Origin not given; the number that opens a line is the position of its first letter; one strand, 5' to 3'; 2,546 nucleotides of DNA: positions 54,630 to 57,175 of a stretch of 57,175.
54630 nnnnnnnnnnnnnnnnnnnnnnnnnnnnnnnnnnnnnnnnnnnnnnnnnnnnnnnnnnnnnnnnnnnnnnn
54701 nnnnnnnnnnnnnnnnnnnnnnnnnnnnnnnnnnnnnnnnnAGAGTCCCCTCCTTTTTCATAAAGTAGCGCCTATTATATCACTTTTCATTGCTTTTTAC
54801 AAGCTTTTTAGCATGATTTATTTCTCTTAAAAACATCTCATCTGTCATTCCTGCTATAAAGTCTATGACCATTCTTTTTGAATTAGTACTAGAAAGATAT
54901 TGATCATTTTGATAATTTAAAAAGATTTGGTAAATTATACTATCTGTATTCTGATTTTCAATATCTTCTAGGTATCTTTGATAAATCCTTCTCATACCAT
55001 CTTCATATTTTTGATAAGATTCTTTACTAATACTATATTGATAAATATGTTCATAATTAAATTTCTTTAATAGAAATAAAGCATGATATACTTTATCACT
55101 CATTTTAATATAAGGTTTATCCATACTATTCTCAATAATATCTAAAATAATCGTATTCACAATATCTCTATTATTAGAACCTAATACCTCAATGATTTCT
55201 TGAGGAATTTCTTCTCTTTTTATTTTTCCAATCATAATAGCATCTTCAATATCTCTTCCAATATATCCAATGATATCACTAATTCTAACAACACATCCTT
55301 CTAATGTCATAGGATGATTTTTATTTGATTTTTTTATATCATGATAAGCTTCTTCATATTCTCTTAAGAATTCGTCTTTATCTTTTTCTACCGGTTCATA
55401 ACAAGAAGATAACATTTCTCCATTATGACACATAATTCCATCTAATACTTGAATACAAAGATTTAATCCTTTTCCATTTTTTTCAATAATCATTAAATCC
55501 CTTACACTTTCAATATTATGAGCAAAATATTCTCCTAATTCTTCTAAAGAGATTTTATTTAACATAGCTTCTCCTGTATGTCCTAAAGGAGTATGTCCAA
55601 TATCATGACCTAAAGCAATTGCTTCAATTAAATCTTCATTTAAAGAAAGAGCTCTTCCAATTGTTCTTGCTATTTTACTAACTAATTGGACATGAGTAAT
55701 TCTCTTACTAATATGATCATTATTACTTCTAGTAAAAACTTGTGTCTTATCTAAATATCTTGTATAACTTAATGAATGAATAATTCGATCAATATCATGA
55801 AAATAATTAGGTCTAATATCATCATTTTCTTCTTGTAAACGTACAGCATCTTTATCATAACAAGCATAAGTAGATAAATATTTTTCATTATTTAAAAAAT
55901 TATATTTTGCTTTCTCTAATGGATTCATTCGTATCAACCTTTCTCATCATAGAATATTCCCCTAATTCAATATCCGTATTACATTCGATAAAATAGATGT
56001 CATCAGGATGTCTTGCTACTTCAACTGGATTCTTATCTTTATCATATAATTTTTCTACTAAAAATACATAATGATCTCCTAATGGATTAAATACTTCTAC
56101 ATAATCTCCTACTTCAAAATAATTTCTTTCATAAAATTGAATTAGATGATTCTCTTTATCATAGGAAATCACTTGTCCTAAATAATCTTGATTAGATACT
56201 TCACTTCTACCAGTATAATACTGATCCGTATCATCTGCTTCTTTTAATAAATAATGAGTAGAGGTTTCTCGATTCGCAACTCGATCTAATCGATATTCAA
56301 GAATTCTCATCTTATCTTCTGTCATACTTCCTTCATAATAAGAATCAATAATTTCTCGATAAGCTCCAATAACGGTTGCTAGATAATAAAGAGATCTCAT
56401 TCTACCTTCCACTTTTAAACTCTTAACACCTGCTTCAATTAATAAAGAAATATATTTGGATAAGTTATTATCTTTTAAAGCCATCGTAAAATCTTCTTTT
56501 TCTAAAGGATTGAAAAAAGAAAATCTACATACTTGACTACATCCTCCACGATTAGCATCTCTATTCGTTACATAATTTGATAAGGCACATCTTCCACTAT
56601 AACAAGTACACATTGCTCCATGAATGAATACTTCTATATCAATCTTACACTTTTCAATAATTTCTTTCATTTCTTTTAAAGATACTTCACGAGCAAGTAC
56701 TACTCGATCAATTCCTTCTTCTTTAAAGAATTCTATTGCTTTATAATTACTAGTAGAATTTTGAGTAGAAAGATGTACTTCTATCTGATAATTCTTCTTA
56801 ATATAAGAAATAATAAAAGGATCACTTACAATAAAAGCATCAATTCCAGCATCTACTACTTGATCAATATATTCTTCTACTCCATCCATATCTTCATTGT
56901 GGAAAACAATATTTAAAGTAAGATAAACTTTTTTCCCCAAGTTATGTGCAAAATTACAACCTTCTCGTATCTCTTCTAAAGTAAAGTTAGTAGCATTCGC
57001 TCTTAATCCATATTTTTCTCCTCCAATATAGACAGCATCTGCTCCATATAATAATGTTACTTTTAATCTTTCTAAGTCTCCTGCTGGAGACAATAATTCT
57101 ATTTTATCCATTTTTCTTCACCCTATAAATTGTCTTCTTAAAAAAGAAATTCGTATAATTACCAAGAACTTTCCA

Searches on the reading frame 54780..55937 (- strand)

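Call 11: search_protein_families(library=pfam, proteins=[window:54780-55937:-], max_evalue=0.01)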
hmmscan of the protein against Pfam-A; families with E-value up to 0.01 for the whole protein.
window:54780-55937:- (385 aa): 2 families
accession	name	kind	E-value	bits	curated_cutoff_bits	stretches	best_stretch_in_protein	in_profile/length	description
PF13286.11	HD_assoc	-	8.1e-11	42.7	22.2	1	277-373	1-89/91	Phosphohydrolase-associated domain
PF01966.28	HD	-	4.9e-10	40.2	22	1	79-222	1-112/116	HD domain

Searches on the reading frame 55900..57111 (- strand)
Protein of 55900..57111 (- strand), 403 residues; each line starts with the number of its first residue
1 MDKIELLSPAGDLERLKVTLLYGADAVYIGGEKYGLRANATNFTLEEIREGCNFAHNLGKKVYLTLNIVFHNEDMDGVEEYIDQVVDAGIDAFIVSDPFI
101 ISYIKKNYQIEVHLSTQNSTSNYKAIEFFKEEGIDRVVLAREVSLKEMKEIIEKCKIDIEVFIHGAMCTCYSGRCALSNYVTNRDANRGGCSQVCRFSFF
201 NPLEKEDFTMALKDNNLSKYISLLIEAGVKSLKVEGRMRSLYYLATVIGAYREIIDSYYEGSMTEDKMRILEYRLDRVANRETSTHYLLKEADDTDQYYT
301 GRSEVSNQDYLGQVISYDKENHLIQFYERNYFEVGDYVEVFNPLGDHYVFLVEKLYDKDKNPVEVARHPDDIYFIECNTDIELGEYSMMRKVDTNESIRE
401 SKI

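Call 28: search_protein_families(library=pfam, proteins=[window:55900-57111:-], max_evalue=0.0001)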
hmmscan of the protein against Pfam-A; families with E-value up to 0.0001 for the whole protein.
window:55900-57111:- (403 aa): 2 families
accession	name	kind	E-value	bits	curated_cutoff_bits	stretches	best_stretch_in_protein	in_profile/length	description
PF01136.24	Peptidase_U32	-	1.1e-74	251.1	22.4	1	75-292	1-231/233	Peptidase family U32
PF16325.11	Peptidase_U32_C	-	1e-21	77.3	28.2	1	307-390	2-83/83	Peptidase family U32 C-terminal domain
